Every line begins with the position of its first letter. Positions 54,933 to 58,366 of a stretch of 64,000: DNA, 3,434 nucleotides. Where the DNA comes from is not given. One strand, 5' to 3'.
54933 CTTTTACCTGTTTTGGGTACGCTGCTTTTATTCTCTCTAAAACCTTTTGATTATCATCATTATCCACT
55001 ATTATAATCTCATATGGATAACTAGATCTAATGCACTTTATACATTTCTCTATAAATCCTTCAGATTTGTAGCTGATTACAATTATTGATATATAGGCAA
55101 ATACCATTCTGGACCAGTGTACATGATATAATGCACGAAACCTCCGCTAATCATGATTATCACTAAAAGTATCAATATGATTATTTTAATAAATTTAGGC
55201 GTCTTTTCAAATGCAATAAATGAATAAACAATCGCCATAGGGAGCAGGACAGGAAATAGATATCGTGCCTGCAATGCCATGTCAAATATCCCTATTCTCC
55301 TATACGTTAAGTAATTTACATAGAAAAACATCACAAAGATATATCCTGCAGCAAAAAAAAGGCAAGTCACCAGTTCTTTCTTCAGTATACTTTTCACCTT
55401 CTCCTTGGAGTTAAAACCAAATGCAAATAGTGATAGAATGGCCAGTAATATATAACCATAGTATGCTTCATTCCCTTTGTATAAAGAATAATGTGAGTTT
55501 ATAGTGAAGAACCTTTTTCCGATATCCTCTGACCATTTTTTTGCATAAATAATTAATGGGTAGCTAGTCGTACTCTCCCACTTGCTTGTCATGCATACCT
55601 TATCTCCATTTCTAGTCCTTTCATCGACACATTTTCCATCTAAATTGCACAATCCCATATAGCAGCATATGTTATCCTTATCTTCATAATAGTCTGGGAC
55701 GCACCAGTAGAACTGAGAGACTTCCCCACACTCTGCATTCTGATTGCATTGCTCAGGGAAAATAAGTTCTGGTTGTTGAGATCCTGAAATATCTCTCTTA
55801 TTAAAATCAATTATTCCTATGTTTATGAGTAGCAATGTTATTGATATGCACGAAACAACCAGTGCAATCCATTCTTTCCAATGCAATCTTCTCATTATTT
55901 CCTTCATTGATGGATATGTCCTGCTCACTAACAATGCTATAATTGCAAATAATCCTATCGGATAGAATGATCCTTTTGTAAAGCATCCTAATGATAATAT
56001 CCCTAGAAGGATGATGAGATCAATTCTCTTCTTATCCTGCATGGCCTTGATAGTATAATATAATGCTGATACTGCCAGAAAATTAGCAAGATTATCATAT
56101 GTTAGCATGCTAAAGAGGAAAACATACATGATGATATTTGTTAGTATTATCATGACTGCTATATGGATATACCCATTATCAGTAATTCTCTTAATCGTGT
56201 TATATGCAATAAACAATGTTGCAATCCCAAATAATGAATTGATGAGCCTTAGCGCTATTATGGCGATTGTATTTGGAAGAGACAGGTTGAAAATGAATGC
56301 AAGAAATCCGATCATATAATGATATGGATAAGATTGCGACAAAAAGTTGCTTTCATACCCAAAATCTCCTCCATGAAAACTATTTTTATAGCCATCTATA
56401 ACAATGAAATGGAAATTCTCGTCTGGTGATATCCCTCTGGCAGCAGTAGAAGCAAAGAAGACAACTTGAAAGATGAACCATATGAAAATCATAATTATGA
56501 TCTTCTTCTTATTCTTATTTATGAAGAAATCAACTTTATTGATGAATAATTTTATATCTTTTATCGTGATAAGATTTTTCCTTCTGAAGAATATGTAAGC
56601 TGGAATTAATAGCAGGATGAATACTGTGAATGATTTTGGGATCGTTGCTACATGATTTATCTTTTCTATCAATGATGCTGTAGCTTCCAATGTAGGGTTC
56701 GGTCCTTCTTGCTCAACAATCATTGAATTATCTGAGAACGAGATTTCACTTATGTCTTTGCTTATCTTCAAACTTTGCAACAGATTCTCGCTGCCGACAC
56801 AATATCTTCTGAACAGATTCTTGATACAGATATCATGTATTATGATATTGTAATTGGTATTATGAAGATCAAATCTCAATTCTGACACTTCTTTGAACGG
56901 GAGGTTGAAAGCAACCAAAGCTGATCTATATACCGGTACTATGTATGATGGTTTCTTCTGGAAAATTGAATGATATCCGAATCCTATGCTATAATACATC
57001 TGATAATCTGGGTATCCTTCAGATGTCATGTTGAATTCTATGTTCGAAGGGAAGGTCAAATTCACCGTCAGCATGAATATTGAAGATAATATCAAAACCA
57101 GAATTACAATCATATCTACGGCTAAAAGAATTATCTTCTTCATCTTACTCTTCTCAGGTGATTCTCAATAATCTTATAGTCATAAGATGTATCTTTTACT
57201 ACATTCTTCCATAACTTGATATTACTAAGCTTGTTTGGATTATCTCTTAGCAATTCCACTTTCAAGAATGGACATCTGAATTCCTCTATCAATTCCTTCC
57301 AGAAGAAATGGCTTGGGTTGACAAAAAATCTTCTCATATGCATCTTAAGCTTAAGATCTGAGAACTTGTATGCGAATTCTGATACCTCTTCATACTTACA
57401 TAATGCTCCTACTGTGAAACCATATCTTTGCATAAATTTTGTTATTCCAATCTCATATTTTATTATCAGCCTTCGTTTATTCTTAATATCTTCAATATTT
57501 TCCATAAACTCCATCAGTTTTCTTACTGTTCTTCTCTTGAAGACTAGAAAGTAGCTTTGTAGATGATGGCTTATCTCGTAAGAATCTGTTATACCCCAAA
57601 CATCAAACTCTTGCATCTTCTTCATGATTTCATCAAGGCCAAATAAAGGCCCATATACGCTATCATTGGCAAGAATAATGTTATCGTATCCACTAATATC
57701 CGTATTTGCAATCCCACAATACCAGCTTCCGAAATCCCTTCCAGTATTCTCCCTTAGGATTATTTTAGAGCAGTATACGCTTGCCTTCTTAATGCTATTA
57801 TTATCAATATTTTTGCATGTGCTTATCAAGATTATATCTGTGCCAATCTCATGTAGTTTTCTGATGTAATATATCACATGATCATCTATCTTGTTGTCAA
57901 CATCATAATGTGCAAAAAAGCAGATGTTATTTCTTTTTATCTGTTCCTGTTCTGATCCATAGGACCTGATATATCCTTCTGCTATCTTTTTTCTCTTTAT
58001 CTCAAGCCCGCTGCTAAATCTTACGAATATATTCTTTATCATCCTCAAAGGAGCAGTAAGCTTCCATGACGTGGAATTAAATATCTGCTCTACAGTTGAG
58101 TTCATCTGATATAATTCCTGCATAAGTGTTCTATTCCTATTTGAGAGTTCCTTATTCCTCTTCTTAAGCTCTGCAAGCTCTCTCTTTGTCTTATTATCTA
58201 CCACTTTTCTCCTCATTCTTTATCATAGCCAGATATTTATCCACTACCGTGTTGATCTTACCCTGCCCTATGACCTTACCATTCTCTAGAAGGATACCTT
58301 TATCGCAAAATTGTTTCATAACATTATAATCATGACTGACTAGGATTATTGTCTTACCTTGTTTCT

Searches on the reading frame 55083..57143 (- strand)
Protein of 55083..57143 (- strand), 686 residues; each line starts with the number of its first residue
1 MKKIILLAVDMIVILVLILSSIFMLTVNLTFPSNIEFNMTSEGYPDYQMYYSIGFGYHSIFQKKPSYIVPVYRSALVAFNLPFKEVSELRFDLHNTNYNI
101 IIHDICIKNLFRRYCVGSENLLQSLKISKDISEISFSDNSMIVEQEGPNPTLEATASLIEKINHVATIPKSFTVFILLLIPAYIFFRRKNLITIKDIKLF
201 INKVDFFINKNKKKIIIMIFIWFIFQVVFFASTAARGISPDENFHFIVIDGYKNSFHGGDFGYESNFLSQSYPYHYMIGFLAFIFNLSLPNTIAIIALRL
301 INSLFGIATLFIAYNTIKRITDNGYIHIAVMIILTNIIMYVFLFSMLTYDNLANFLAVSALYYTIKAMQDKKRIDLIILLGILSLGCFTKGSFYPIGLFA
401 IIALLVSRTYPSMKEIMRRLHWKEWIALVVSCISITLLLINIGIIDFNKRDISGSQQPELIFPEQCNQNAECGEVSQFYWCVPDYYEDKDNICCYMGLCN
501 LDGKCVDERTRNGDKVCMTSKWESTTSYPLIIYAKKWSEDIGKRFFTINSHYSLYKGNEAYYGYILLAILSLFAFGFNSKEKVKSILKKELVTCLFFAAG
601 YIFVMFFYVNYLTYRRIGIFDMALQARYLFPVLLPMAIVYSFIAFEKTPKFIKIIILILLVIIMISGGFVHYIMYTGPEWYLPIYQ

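Call 66: search_protein_families(library=pfam, proteins=[window:55083-57143:-], max_evalue=0.0001)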
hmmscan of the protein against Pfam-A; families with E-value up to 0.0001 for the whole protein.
window:55083-57143:- (686 aa): 1 family
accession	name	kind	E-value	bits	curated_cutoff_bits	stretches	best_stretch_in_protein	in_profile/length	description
PF13231.12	PMT_2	-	5.1e-06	27.2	26.1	1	295-415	21-140/160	Dolichyl-phosphate-mannose-protein mannosyltransferase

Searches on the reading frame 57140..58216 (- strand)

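Call 66: search_protein_families(library=pfam, proteins=[window:57140-58216:-], max_evalue=0.0001)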
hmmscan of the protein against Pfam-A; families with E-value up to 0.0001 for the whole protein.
window:57140-58216:- (358 aa): 1 family
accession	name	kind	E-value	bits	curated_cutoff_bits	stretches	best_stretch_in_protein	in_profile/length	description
PF05045.17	RgpF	-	9.7e-29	100.8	25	1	129-357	2-238/503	Rhamnan synthesis protein F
